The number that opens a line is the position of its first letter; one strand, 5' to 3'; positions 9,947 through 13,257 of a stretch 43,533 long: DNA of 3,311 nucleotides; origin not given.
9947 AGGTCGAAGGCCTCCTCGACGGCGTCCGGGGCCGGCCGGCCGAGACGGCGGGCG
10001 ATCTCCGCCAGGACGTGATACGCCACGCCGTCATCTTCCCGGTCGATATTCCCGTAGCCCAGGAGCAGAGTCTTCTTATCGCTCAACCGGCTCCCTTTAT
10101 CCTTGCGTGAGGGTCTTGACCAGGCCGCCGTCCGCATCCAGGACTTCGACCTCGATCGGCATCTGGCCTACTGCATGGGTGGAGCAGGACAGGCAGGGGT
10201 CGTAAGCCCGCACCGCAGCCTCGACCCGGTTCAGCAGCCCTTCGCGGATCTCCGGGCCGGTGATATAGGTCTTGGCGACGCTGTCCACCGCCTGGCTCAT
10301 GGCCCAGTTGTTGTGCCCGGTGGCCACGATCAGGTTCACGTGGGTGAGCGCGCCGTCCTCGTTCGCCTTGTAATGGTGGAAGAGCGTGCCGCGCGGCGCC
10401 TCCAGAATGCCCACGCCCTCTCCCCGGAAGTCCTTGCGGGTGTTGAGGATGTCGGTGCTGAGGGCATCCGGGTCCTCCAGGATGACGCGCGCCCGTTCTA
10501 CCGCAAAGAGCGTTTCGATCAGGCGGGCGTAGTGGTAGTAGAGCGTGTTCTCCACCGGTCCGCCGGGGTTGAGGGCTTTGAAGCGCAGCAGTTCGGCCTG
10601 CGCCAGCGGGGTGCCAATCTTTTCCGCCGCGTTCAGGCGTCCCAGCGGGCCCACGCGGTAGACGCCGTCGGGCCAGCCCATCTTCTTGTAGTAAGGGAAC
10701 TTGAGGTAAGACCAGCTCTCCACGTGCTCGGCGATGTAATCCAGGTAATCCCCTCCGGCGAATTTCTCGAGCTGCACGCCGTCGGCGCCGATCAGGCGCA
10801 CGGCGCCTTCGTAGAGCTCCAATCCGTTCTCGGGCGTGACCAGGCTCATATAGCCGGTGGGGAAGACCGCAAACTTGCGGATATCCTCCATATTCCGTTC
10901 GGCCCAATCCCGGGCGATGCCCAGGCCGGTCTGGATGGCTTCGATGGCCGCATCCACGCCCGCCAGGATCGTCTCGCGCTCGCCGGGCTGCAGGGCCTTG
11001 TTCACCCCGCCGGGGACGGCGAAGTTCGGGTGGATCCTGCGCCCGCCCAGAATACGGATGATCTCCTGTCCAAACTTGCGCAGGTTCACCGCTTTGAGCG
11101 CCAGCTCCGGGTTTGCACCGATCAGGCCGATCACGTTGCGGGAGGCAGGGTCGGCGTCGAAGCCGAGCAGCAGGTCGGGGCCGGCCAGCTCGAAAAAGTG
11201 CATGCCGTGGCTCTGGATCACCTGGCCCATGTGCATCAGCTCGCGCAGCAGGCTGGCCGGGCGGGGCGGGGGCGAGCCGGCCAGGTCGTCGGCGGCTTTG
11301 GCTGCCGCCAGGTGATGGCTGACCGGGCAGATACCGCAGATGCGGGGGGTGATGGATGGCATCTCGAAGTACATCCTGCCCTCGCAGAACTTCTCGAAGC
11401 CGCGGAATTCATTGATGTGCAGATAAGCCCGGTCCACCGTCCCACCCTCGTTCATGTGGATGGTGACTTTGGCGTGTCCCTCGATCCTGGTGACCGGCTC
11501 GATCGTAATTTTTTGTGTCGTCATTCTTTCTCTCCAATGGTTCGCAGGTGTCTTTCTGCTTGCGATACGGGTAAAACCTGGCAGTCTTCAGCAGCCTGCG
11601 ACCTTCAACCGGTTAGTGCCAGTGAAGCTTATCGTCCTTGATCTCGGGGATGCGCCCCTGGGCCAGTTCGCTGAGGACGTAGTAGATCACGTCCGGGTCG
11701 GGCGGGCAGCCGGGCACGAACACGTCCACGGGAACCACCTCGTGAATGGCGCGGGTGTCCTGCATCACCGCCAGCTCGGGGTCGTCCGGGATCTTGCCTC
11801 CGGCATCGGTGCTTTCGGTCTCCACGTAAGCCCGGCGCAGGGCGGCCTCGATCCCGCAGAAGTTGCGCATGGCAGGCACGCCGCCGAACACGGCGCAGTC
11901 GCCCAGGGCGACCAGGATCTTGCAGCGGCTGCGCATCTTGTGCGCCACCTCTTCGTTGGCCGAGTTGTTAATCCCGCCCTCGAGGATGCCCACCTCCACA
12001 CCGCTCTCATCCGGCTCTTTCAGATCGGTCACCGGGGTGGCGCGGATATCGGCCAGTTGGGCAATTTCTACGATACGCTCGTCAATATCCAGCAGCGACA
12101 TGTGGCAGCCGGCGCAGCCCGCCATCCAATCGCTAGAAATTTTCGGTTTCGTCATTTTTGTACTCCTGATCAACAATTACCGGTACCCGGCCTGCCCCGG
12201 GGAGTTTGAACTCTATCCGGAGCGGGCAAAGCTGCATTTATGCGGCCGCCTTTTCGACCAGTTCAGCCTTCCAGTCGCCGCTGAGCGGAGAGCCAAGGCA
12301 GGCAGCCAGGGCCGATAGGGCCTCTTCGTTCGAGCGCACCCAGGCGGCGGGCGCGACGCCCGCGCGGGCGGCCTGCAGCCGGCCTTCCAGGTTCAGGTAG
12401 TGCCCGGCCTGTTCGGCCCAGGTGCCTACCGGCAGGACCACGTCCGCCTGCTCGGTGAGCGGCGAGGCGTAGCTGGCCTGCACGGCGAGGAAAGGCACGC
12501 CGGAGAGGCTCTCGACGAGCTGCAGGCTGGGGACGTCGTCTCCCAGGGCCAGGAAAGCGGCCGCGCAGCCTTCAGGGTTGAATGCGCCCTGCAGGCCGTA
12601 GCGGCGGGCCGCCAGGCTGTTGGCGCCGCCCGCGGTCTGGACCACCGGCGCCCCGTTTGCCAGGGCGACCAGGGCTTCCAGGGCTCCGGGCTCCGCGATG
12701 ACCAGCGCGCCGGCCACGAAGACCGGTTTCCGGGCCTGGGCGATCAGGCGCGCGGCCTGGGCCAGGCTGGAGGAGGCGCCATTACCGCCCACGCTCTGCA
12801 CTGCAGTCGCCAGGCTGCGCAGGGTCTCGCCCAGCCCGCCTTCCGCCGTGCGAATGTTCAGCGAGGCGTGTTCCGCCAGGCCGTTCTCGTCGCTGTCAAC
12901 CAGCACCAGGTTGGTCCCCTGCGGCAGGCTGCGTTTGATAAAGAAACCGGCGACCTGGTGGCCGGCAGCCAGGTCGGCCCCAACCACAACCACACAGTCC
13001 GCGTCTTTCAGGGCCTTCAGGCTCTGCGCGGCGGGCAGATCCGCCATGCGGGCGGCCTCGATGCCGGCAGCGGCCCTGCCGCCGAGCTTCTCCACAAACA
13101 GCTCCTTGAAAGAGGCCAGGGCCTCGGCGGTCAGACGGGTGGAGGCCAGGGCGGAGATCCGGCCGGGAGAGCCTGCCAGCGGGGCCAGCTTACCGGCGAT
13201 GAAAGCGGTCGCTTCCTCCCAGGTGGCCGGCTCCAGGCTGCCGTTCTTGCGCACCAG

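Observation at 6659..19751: One co-directional gene string joins a Sec-formate dehydrogenase, a soluble [NiFe] Hox hydrogenase and two NuoE/NuoF flavin modules: candidate soluble NiFe-type formate/H2 coupling system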

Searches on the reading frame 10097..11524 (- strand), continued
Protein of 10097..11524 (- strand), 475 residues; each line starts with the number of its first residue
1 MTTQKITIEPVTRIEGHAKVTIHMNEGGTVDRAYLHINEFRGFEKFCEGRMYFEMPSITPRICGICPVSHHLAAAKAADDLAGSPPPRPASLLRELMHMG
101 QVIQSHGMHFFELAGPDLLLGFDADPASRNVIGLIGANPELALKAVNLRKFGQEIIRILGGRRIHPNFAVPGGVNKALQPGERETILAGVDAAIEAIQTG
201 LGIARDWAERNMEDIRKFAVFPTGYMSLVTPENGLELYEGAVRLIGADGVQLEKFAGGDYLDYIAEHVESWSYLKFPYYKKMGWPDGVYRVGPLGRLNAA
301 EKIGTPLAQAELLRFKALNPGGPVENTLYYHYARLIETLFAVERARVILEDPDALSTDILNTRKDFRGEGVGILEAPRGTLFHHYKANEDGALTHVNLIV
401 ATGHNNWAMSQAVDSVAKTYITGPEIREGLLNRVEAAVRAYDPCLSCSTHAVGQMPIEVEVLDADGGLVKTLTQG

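Call 18: search_solved_structures(query=window:10097-11524:-, max_evalue=1e-10)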
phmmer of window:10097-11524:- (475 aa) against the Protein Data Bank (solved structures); distinct sequences matched with E-value up to 1e-10: 67 (the best 60 are shown).
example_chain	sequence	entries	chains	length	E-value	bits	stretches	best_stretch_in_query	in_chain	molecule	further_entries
7t2r_D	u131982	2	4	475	8.1e-170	568.8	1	5-474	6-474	NiFe hydrogenase large subunit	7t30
5xf9_D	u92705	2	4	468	5.6e-128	430.8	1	3-450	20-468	NAD-reducing hydrogenase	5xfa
5odc_F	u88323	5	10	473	1e-123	416.8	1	5-456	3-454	Methyl-viologen reducing hydrogenase subunit A | Methyl-viologen reducing hydrogenase, subunit A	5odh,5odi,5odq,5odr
9sw2_F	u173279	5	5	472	4e-120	405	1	5-471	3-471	F420-non-reducing hydrogenase subunit A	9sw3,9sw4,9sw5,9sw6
9sfi_g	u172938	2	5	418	6.1e-115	387.9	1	5-418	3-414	Coenzyme F420-reducing hydrogenase, alpha subunit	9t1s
9nez_D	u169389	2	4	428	1.3e-36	129.6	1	6-452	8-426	Sulfhydrogenase 1 subunit alpha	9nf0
9e15_B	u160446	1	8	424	9.1e-36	126.8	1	6-450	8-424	Sulfhydrogenase 1 subunit alpha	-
9e1j_B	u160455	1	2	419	1.1e-35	126.6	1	6-450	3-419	Sulfhydrogenase 1 subunit alpha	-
5yxy_A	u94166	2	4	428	4.7e-34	121.1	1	6-451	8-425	Cytosolic NiFe-hydrogenase, alpha subunit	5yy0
5jsu_B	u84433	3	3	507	1.3e-31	113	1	5-176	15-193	Periplasmic [NiFeSe] hydrogenase, large subunit, selenocysteine-containing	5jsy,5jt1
9r51_A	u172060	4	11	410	1.9e-31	112.6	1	6-178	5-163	F420-reducing [NiFe]-hydrogenase from Methanothermococcus thermolithotrophicus subunit alp | F420-reducing [NiFe]-hydrogenase from Methanothermococcus thermolit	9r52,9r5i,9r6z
6qgt_A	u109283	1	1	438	1.6e-30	109.5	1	3-185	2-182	F420-reducing hydrogenase, subunit alpha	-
4kl8_L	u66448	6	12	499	1.9e-30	109.2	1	5-175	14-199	Nickel-dependent hydrogenase large subunit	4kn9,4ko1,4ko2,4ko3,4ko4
6qgr_A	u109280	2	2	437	2.2e-30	109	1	4-185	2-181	Coenzyme F420 hydrogenase subunit alpha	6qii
5jsh_B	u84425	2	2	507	4.4e-30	108.1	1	5-176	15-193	Periplasmic [NiFeSe] hydrogenase, large subunit, selenocysteine-containing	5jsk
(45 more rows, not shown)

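Call 26: find_encoding_contigs(protein=P0082, flank=10000, max_places=2)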
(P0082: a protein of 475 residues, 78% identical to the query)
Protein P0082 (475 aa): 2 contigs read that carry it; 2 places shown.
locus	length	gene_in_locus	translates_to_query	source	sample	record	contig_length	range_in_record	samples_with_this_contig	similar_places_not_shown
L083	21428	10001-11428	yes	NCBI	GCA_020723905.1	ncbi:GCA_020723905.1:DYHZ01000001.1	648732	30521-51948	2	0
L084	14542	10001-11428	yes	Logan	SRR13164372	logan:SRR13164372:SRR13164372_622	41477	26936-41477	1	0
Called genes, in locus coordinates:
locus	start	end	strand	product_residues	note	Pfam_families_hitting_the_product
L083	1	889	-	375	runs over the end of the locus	PF01098:FTSW_RODA_SPOVE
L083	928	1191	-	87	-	PF03776:MinE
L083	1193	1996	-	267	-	PF00142:Fer4_NifH (weak), PF01656:CbiA, PF02374:ArsA_ATPase (weak), PF06564:CBP_BcsQ, PF09140:MipZ, PF10609:ParA, PF13614:AAA_31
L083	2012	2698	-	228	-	PF05209:MinC_N, PF03775:MinC_C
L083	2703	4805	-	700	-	PF03717:PBP_dimer, PF00905:Transpeptidase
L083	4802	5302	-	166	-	-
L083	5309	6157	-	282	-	PF04977:DivIC (weak), PF04085:MreC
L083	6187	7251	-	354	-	PF06723:MreB_Mbl, PF00012:HSP70, PF11104:PilM_2 (faint), PF14450:FtsA, PF00022:Actin (weak)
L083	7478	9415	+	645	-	PF00111:Fer2, PF13510:Fer2_4, PF10588:NADH-G_4Fe-4S_3, PF22117:Fer4_Nqo3 (weak), PF12838:Fer4_7, PF13187:Fer4_9 (weak), PF04879:Molybdop_Fe4S4, PF00384:Molybdopterin, +3 more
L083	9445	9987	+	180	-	PF01058:Oxidored_q6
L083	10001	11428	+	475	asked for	PF27537:HoxH, PF00374:NiFeSe_Hases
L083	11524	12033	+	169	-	-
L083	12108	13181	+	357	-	PF03462:PCRF, PF00472:RF-1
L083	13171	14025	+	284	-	PF01170:UPF0020 (faint), PF17827:PrmC_N, PF05175:MTS, PF06325:PrmA, PF13847:Methyltransf_31 (weak), PF08242:Methyltransf_12 (faint), PF13649:Methyltransf_25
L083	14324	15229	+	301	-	PF00005:ABC_tran, PF13304:AAA_21, PF13732:DrrA1-3_C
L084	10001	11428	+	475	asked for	PF27537:HoxH, PF00374:NiFeSe_Hases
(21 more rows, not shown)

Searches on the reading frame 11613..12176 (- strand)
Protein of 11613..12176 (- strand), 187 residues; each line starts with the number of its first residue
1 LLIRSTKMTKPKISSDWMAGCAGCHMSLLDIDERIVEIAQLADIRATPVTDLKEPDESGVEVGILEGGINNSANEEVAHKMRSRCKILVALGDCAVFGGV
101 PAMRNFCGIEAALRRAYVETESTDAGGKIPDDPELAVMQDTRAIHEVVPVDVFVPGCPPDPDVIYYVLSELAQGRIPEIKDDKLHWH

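Call 6: search_protein_families(library=pfam, proteins=[window:11613-12176:-])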
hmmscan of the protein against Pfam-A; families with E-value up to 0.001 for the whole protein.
window:11613-12176:- (187 aa): 1 family
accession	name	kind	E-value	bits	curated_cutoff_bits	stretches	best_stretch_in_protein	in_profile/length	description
PF01058.29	Oxidored_q6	-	7.5e-30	103.7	27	1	21-171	1-128/128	NADH ubiquinone oxidoreductase, 20 Kd subunit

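Call 7: search_protein_families(library=ncbifam, proteins=[window:11613-12176:-], max_evalue=0.00001)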
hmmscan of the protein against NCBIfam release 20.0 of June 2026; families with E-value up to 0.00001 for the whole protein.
window:11613-12176:- (187 aa): 8 families
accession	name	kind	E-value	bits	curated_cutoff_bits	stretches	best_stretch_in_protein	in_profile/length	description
NF045875.1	F420_non_VhuG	exception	4.8e-36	124.5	450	1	12-180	6-172/286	F420-non-reducing hydrogenase subunit VhuG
NF040831.1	sulfhyd_ShyD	equivalog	4.8e-17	62.4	460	1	18-181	8-157/240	NAD(P)-dependent hydrogenase/sulfhydrogenase 2 subunit delta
TIGR03294.1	FrhG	equivalog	1e-13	51.6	245.5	1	13-101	4-94/228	coenzyme F420 hydrogenase subunit gamma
NF040836.1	sulfhyd_HydD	equivalog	1.3e-13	50.8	500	1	11-179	6-161/261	NADPH-dependent hydrogenase/sulfhydrogenase 1 subunit delta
TIGR01957.1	nuoB_fam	subfamily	1.2e-08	35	142.7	1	141-172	108-139/145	NADH-quinone oxidoreductase subunit B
NF011391.0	PRK14816.1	equivalog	4.1e-08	33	283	1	142-172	144-174/196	NADH-quinone oxidoreductase subunit B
NF005012.1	PRK06411.1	subfamily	5e-08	32.7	116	1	142-173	125-156/166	NADH-quinone oxidoreductase subunit NuoB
NF011394.0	PRK14819.1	equivalog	8.2e-06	25.5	312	0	142-176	123-156/264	NADH-quinone oxidoreductase subunit B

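Call 74: search_solved_structures(query=window:11616-12155:-, max_evalue=0.00001)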
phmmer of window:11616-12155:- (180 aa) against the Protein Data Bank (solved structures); distinct sequences matched with E-value up to 0.00001: 14.
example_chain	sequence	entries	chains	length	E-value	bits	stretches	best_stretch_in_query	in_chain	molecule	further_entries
7t2r_E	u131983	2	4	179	1.9e-50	174.5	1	1-177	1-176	NiFe hydrogenase small subunit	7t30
5odc_E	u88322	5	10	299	1.7e-39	138.8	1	5-174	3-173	Methyl-viologen reducing hydrogenase subunit G | Methyl-viologen reducing hydrogenase, subunit G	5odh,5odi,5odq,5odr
5xf9_C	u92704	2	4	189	1.5e-37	132.5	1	3-172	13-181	NAD-reducing hydrogenase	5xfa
9sw2_E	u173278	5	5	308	2.7e-32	115.4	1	3-172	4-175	F420-non-reducing hydrogenase subunit G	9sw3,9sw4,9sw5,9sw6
9sfi_I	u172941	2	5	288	1.4e-29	106.6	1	3-172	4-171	F420-non-reducing hydrogenase small subunit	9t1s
9nez_A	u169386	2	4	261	2.6e-11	47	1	5-172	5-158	Sulfhydrogenase 1 subunit delta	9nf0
9e1j_A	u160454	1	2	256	3.4e-11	46.6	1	11-172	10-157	Sulfhydrogenase 1 subunit delta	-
9e15_A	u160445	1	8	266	3.8e-11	46.5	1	10-172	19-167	Sulfhydrogenase 1 subunit delta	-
6qgr_G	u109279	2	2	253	1.1e-10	44.9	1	3-94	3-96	Coenzyme F420 hydrogenase subunit gamma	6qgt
6qii_G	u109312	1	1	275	1.4e-10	44.6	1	3-94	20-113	Coenzyme F420 hydrogenase subunit gamma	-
7uur_D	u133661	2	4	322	4.5e-08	36.4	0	76-97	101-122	Hydrogenase-2, small subunit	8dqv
7utd_B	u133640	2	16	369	6.7e-08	35.9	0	76-97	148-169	Hydrogenase-2, small subunit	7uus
9r51_C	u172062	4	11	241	1.8e-07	34.4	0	5-95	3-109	F420-reducing [NiFe]-hydrogenase from Methanothermococcus thermolithotrophicus subunit gam | F420-reducing [NiFe]-hydrogenase from Methanothermococcus thermolit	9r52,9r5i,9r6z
3zfs_B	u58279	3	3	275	1.8e-06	31.2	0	2-91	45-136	F420-REDUCING HYDROGENASE, SUBUNIT GAMMA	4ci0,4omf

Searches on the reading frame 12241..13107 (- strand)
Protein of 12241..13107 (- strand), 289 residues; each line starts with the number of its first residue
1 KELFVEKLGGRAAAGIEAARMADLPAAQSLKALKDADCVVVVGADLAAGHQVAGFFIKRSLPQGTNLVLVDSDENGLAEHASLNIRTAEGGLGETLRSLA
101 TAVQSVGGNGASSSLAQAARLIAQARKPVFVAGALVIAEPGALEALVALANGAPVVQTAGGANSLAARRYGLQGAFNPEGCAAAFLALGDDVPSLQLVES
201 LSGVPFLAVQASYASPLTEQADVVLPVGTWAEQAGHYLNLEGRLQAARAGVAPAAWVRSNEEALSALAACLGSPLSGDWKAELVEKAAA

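Call 56: search_solved_structures(query=window:12241-13107:-, max_evalue=1)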
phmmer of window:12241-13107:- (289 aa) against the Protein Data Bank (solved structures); distinct sequences matched with E-value up to 1: 44.
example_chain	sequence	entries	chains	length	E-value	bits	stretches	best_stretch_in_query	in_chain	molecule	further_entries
7t2r_A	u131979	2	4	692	1.2e-08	38.3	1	87-275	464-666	NiFe hydrogenase subunit A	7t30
2fug_3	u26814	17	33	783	1.9e-08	37.6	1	106-249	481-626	NADH-quinone oxidoreductase chain 3 | NADH-QUINONE OXIDOREDUCTASE SUBUNIT 3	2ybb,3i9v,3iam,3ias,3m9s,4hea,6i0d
9t1s_L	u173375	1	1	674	5e-08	36.3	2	199-252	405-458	formate dehydrogenase (coenzyme F420)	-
7vw6_A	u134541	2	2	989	5.6e-08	36.1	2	200-268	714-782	Formate dehydrogenase | Tungsten-containing formate dehydrogenase alpha subunit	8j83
7e5z_A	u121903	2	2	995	5.7e-08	36.1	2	200-268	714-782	Formate dehydrogenase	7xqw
7zm7_A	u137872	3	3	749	5e-07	33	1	206-287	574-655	NADH-ubiquinone oxidoreductase-like protein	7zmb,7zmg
6gcs_A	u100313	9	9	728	1.1e-05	28.6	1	210-276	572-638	75-KDA PROTEIN (NUAM) | Subunit NUAM of NADH:Ubiquinone Oxidoreductase (Complex I) | NADH-ubiquinone oxidoreductase 78 kDa subunit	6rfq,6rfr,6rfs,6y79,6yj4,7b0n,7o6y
9f5x_C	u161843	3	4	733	1.2e-05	28.5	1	123-281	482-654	NADH:ubiquinone oxidoreductase 78 kDa subunit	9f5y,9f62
6zk9_3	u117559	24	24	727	3.2e-05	27.1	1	206-278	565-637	NADH:ubiquinone oxidoreductase core subunit S1 | NADH-ubiquinone oxidoreductase 75 kDa subunit, mitochondrial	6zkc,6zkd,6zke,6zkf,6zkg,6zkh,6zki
8b9z_G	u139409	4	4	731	3.2e-05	27.1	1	206-282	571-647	NADH-ubiquinone oxidoreductase 75 kDa subunit, mitochondrial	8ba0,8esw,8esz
5lnk_3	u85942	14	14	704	4e-05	26.8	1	206-278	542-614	Mitochondrial complex I, 75 kDa subunit | NADH:ubiquinone oxidoreductase core subunit S1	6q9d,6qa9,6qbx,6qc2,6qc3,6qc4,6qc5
7zd6_3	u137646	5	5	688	4e-05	26.8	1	206-278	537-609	NADH-ubiquinone oxidoreductase 75 kDa subunit, mitochondrial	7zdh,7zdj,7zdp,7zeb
8rqz_C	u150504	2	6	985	4.7e-05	26.5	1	204-288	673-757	Probable oxidoreductase YjgC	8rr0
9gzq_A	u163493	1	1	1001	4.9e-05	26.5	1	204-288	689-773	Probable oxidoreductase YjgC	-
5o31_G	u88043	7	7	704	5.7e-05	26.2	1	200-278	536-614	NADH-ubiquinone oxidoreductase 75 kDa subunit, mitochondrial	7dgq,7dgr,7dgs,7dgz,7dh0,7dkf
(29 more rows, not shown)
